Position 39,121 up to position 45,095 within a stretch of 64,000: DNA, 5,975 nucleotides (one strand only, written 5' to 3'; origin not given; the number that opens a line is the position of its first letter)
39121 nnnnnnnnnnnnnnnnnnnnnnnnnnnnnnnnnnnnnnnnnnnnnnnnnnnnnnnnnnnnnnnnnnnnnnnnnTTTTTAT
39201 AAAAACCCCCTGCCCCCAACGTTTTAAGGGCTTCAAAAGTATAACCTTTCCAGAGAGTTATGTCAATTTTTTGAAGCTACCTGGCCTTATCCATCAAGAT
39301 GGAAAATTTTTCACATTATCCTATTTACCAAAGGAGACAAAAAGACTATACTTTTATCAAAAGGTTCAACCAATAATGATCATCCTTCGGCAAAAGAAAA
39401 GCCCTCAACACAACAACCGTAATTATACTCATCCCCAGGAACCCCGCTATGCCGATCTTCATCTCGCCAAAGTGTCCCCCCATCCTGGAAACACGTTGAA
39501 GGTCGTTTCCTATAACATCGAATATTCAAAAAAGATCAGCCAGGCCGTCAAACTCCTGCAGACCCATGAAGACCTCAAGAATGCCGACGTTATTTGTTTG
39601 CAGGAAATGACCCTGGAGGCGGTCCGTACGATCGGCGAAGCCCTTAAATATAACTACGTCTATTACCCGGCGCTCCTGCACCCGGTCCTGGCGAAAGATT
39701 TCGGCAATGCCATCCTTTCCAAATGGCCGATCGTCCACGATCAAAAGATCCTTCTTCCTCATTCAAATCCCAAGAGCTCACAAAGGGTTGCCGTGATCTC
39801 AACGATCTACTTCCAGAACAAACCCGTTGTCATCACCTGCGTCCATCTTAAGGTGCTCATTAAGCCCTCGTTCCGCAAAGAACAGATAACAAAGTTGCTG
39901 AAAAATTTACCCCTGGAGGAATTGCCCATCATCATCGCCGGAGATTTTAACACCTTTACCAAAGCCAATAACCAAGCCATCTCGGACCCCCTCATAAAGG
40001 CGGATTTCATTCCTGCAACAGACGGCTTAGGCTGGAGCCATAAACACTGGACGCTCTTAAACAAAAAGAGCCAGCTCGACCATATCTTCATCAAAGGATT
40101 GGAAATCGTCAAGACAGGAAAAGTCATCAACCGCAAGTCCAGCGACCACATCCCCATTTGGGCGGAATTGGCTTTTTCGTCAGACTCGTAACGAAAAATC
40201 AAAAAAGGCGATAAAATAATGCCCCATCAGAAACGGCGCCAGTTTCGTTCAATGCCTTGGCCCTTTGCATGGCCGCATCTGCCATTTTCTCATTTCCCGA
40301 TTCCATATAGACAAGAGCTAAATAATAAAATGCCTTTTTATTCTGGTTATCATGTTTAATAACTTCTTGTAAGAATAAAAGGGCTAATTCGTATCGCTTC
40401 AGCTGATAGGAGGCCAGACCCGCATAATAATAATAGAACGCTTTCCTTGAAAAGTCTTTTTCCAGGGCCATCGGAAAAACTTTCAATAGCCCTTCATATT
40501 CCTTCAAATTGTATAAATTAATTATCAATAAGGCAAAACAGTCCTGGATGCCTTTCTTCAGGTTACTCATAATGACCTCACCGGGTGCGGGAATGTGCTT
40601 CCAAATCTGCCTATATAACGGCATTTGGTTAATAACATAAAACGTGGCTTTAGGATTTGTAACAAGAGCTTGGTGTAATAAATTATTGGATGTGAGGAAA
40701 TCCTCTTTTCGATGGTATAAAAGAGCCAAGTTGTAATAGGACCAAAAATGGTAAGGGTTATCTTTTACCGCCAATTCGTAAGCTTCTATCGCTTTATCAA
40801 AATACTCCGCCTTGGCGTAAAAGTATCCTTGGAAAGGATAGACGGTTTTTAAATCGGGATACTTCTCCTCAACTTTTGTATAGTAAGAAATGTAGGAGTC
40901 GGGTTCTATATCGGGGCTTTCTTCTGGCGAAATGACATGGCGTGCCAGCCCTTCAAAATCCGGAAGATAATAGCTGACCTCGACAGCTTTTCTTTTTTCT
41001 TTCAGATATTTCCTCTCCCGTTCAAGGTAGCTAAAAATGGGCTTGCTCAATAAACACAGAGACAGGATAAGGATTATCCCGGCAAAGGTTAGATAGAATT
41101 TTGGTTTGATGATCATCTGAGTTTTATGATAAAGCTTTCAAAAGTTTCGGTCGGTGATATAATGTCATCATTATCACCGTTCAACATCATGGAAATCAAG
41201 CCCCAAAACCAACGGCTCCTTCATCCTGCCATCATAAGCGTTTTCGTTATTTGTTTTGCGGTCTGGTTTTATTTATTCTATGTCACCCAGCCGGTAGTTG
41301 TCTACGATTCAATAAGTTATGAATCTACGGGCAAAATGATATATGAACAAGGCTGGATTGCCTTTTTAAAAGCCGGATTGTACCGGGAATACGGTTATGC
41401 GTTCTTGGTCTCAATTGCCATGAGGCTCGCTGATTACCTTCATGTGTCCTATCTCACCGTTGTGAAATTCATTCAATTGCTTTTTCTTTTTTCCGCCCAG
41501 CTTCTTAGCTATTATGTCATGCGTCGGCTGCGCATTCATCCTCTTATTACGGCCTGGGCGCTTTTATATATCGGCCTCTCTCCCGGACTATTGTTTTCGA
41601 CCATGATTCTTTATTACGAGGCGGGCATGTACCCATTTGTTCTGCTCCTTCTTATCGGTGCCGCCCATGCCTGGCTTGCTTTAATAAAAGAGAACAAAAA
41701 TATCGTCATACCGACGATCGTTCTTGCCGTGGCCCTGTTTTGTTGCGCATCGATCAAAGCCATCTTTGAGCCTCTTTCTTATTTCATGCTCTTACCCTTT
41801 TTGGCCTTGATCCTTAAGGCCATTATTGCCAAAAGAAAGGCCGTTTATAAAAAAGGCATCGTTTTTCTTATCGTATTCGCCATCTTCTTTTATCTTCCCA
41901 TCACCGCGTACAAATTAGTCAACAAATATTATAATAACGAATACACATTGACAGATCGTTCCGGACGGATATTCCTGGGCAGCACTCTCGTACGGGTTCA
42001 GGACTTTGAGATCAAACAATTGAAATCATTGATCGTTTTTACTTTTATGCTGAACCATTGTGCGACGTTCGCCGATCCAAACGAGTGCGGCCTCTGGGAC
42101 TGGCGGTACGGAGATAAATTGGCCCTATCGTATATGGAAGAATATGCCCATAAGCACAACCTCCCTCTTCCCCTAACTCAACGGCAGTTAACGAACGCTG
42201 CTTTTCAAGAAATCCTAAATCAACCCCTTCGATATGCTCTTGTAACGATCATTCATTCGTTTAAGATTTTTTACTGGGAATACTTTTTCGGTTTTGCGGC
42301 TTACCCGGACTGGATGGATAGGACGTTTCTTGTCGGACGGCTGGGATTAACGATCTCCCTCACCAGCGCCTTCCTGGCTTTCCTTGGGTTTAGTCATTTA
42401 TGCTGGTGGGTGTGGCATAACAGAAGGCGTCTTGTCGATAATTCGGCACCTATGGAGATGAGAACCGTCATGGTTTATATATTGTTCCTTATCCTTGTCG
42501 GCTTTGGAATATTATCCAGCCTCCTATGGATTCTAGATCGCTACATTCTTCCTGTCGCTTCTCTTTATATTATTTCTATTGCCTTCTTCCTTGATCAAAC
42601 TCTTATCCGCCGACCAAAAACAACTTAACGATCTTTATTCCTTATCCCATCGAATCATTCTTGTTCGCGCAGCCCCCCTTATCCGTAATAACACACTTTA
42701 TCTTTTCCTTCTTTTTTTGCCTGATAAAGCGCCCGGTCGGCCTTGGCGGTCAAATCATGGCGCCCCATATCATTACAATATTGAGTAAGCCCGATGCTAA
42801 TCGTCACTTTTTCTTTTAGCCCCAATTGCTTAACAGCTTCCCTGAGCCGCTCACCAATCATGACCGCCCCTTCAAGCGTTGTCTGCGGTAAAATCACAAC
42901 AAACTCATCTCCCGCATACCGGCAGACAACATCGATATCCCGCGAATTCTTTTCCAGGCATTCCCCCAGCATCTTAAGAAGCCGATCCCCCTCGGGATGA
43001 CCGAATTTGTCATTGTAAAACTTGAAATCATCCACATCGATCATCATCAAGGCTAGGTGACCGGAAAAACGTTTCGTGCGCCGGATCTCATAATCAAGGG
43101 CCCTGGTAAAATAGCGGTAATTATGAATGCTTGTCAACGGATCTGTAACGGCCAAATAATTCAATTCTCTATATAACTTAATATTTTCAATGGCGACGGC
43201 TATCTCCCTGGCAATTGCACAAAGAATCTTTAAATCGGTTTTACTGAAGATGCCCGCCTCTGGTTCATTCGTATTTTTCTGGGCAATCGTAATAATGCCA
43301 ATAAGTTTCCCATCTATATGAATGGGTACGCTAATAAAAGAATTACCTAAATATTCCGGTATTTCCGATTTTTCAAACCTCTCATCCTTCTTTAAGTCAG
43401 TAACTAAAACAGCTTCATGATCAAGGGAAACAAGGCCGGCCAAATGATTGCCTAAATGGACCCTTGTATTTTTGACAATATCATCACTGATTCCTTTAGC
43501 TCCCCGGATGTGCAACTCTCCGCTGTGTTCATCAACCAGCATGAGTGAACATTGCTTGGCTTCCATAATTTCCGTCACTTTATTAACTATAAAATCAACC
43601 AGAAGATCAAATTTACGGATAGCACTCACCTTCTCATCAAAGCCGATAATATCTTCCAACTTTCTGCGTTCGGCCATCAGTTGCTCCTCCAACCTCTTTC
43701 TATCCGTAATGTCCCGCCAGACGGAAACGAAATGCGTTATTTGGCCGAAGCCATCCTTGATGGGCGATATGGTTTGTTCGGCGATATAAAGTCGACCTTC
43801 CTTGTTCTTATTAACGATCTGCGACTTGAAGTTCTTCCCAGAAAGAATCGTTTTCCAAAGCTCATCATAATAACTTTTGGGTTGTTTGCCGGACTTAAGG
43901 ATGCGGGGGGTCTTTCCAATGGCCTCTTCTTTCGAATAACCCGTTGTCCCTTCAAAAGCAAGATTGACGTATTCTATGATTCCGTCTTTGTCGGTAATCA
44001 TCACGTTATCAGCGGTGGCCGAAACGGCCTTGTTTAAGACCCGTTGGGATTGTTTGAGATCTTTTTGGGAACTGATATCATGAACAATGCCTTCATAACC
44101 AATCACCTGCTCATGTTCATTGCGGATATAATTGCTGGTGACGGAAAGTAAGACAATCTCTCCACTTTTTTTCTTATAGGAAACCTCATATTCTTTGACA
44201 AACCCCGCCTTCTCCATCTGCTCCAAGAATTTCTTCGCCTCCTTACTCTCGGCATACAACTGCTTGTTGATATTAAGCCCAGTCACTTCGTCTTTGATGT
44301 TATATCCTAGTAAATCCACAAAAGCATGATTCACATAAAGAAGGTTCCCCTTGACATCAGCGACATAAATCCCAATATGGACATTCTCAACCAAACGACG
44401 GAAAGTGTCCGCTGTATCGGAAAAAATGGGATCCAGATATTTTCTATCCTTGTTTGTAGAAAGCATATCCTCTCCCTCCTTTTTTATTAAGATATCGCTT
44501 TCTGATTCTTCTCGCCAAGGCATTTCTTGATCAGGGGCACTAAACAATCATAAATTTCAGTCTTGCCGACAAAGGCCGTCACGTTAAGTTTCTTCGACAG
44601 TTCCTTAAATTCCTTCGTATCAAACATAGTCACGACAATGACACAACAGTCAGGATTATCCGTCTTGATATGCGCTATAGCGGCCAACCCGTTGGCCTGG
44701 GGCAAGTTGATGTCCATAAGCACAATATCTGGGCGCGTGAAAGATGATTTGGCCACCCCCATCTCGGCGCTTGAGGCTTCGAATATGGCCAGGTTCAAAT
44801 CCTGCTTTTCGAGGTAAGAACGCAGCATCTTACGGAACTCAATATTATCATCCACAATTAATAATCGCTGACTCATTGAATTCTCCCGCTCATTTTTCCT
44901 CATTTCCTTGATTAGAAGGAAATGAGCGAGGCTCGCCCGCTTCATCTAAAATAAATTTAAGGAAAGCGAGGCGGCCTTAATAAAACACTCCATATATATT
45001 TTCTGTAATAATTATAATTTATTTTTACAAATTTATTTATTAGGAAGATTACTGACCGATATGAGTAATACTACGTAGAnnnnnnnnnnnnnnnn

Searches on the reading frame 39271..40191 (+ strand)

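Call 31: search_protein_families(library=pfam, proteins=[window:39271-40191:+], max_evalue=0.00001)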
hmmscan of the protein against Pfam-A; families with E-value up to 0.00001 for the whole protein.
window:39271-40191:+ (306 aa): 1 family
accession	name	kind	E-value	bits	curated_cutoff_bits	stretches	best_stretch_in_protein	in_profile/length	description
PF03372.29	Exo_endo_phos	-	1.4e-19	71.1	24.5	1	80-293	2-225/225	Endonuclease/Exonuclease/phosphatase family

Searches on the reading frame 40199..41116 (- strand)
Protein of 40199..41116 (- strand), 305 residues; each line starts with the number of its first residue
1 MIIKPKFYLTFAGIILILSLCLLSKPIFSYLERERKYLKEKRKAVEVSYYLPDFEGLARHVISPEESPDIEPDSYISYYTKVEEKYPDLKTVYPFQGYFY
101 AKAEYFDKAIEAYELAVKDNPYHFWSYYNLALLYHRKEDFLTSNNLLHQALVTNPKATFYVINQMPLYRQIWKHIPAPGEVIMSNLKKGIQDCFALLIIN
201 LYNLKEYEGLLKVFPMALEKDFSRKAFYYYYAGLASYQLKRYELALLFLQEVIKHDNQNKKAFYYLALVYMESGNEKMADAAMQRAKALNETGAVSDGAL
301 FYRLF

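Call 26: search_protein_families(library=pfam, proteins=[window:40199-41116:-], max_evalue=0.001)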
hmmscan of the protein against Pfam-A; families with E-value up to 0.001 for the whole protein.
window:40199-41116:- (305 aa): 8 families
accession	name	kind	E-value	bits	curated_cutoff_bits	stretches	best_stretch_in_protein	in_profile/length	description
PF07719.23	TPR_2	-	3e-11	43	27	0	226-259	1-34/34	Tetratricopeptide repeat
PF13414.12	TPR_11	-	2.2e-08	34.1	26.8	1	105-137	9-41/42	TPR repeat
PF14559.12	TPR_19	-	8.6e-06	26.4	25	0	238-288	3-53/68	Tetratricopeptide repeat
PF13181.12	TPR_8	-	1e-05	25.7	25.7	0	97-118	8-29/34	Tetratricopeptide repeat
PF13424.12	TPR_12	-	3e-05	24.6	30.1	0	104-151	24-72/77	Tetratricopeptide repeat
PF13431.12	TPR_17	-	5e-05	23.7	24.4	1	112-140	1-29/34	Tetratricopeptide repeat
PF13428.12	TPR_14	-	0.00011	23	23.5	0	97-132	8-43/44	Tetratricopeptide repeat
PF23914.1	TPR_CcmH_CycH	-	0.00076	19.8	42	0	229-289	90-150/158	Cytochrome c-type biogenesis protein H TPR domain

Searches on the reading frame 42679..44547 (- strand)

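Call 26: search_protein_families(library=pfam, proteins=[window:42679-44547:-], max_evalue=0.001)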
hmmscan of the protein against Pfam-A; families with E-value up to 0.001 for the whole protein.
window:42679-44547:- (622 aa): 11 families
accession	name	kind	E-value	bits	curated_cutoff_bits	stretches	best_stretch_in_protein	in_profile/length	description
PF00990.26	GGDEF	-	3.3e-40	137.9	23.8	1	466-616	1-160/161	Diguanylate cyclase, GGDEF domain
PF00989.32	PAS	-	3.3e-33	114.5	22.6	2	49-158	3-113/113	PAS fold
PF13426.13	PAS_9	-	1.2e-32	112.7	27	2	181-282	3-103/103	PAS domain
PF13188.13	PAS_8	-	2.8e-14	52.8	21.8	1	49-101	3-54/65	PAS domain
PF08448.16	PAS_4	-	1.9e-13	51.1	23.1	1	177-285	3-110/110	PAS fold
PF08447.18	PAS_3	-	1.9e-12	47.7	25.6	1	193-276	3-88/89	PAS fold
PF13185.12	GAF_2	-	7.3e-12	46.1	28.6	1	316-454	7-136/136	GAF domain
PF01590.32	GAF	-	7.7e-12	46.3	22.4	1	317-453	6-133/133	GAF domain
PF13492.12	GAF_3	-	9.1e-08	33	27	1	313-455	2-129/129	GAF domain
PF22335.1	Cas10-Cmr2_palm2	-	0.00016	22.3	27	1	539-619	51-133/133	Cas10/Cmr2, second palm domain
PF18095.7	PAS_12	-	0.00019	21.4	22.6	0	31-136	26-133/153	UPF0242 C-terminal PAS-like domain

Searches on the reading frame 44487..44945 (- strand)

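Call 26: search_protein_families(library=pfam, proteins=[window:44487-44945:-], max_evalue=0.001)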
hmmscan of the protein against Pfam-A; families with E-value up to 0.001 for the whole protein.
window:44487-44945:- (152 aa): 1 family
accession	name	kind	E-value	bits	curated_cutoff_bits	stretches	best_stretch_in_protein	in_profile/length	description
PF00072.30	Response_reg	-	7.7e-19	68.4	30.2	1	29-129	2-100/111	Response regulator receiver domain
